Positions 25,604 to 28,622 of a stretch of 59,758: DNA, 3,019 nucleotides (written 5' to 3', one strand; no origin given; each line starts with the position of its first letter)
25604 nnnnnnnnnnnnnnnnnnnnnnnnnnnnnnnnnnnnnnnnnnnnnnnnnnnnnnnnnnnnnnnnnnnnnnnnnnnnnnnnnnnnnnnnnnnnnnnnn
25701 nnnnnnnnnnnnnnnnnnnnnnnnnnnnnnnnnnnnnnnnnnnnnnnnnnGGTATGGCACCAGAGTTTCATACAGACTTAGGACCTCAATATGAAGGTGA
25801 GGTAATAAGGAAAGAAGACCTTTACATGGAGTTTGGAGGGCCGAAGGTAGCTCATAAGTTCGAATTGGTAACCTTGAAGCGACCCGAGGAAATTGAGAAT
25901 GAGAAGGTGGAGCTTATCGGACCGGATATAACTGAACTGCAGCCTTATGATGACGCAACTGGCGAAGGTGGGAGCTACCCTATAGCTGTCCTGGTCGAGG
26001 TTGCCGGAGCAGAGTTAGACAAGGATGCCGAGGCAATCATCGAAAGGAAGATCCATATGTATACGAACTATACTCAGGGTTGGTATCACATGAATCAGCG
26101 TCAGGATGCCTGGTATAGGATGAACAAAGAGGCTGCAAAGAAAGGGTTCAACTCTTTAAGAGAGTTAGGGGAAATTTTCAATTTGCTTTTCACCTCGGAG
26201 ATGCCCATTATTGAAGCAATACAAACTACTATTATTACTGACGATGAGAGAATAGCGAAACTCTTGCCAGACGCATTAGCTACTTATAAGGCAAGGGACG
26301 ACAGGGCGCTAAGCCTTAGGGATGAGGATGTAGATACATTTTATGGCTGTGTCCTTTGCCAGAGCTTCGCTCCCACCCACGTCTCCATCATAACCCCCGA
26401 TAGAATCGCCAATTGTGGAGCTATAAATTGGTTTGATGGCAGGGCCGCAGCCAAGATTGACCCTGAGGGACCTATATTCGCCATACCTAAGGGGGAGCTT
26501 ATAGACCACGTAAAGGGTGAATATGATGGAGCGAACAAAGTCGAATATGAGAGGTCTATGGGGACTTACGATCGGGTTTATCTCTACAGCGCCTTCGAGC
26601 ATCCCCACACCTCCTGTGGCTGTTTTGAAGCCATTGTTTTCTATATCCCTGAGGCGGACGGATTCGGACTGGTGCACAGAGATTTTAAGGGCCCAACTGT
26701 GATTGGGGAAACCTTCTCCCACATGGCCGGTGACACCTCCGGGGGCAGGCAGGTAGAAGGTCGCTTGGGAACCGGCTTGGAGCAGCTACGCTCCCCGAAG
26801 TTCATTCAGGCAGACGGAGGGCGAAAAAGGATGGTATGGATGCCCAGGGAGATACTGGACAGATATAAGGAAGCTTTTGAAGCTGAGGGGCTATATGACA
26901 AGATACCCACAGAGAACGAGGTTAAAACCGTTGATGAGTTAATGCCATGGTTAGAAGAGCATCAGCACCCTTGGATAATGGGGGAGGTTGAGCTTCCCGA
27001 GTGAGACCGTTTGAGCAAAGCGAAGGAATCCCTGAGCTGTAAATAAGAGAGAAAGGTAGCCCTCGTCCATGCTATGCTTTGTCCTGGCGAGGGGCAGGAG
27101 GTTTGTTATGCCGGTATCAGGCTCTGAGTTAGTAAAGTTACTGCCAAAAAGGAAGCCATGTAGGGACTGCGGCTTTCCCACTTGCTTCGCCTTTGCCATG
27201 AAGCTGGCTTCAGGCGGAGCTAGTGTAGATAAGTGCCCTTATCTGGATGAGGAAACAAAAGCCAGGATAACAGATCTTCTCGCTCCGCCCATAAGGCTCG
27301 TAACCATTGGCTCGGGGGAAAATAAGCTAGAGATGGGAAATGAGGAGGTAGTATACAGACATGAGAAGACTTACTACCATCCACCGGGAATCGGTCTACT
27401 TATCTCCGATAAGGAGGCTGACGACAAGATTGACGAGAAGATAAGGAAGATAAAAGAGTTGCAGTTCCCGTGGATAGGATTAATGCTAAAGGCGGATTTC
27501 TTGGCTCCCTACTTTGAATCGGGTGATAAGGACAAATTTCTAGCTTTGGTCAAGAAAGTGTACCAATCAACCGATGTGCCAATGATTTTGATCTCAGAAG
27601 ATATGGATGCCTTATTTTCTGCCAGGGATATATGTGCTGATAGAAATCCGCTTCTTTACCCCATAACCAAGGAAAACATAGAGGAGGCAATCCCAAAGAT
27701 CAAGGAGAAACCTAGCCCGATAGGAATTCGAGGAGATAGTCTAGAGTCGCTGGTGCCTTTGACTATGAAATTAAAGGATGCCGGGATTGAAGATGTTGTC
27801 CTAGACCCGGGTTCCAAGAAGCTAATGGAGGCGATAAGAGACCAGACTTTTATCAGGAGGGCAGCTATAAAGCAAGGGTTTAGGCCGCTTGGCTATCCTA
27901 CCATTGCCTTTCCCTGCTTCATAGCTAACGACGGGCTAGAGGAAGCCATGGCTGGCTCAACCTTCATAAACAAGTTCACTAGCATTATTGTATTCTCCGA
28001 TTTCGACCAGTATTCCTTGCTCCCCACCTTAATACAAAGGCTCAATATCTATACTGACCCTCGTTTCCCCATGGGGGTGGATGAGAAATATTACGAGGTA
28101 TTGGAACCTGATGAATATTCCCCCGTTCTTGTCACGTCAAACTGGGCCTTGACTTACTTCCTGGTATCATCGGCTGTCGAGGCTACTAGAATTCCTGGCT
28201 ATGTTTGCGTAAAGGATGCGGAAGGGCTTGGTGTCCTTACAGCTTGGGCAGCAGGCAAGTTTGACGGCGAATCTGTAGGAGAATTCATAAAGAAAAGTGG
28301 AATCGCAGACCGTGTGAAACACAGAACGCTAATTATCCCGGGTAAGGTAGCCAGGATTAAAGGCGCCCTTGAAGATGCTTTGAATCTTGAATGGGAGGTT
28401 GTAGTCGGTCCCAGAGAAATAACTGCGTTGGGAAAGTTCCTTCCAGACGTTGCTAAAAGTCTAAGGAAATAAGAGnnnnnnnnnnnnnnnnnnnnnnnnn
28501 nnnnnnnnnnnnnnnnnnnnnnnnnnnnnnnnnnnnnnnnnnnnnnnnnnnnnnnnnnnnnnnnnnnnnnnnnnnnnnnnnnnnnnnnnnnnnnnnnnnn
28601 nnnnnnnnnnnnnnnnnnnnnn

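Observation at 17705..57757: Candidate undescribed NAD(P)H-wired electron-bifurcation network around a hybrid Wood-Ljungdahl pathway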

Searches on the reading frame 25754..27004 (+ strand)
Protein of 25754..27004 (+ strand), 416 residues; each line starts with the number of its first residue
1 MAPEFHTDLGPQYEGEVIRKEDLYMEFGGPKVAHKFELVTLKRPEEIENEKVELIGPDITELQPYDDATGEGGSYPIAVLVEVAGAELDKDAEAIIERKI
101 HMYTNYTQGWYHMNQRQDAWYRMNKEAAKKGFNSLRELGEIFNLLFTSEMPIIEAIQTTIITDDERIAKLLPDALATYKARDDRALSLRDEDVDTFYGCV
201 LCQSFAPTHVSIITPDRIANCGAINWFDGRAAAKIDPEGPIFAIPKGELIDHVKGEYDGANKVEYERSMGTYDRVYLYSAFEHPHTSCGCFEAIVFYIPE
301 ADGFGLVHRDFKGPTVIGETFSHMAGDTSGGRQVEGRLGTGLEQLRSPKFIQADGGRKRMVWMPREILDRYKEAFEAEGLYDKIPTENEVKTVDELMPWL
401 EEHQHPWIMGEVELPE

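Call 3: search_protein_families(library=pfam, proteins=[window:25754-27004:+], max_evalue=0.00001)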
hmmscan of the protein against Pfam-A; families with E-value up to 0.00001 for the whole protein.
window:25754-27004:+ (416 aa): 2 families
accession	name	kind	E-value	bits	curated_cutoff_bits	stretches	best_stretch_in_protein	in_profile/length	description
PF19436.4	ACS_CODH_B_C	-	2.9e-76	256.7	25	1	178-408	1-239/245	ACS/CODH beta subunit C-terminal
PF03598.20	CdhC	-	2.7e-52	177.2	24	1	7-166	3-154/155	CO dehydrogenase/acetyl-CoA synthase complex beta subunit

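Call 62: search_protein_families(library=ncbifam, proteins=[window:25754-27004:+], max_evalue=0.00001)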
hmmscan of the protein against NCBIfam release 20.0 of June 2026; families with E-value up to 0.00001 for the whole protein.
window:25754-27004:+ (416 aa): 4 families
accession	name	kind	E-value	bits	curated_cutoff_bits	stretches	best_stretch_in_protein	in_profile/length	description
NF003379.0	PRK04456.1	domain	2.9e-173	576.8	372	1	3-409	3-400/464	acetyl-CoA decarbonylase/synthase complex subunit beta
TIGR00316.1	cdhC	equivalog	7.4e-162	539.3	355.95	1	4-409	4-397/460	CO dehydrogenase/CO-methylating acetyl-CoA synthase complex subunit beta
NF007078.0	PRK09529.1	subfamily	3.4e-152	508.1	809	1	9-408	306-704/710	bifunctional acetyl-CoA decarbonylase/synthase complex subunit alpha/beta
NF040764.1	CODH_ACS_al_bet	equivalog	1.2e-146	489.9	800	1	9-408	301-699/705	acetyl-CoA decarbonylase/synthase complex subunit alpha/beta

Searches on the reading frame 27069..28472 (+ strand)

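Call 3: search_protein_families(library=pfam, proteins=[window:27069-28472:+], max_evalue=0.00001)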
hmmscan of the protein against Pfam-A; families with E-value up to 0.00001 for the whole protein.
window:27069-28472:+ (467 aa): 2 families
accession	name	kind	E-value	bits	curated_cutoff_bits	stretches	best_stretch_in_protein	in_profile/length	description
PF03599.22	CdhD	-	2e-87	293.9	24.8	1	78-455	2-384/387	CO dehydrogenase/acetyl-CoA synthase delta subunit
PF04060.18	FeS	-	4.7e-10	39.5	23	1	31-58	6-33/33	Putative Fe-S cluster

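Call 61: search_protein_families(library=ncbifam, proteins=[window:27069-28472:+], max_evalue=0.00001)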
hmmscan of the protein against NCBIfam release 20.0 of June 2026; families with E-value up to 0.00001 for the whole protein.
window:27069-28472:+ (467 aa): 4 families
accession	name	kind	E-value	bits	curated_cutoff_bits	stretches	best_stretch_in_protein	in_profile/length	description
NF003195.0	PRK04165.1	equivalog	1.5e-160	534.9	306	1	14-461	1-446/450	acetyl-CoA decarbonylase/synthase complex subunit gamma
NF043039.1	HgcAB_like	equivalog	3.9e-16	59.6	285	1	333-460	12-137/350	HgcAB-like fusion protein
NF040863.1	HgcA_corrinoid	equivalog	5.4e-11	42.2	275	1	337-459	30-150/325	mercury methylation corrinoid protein HgcA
NF005415.0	PRK06991.1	equivalog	4.2e-06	26.6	281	1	23-75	13-64/284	electron transport complex subunit RsxB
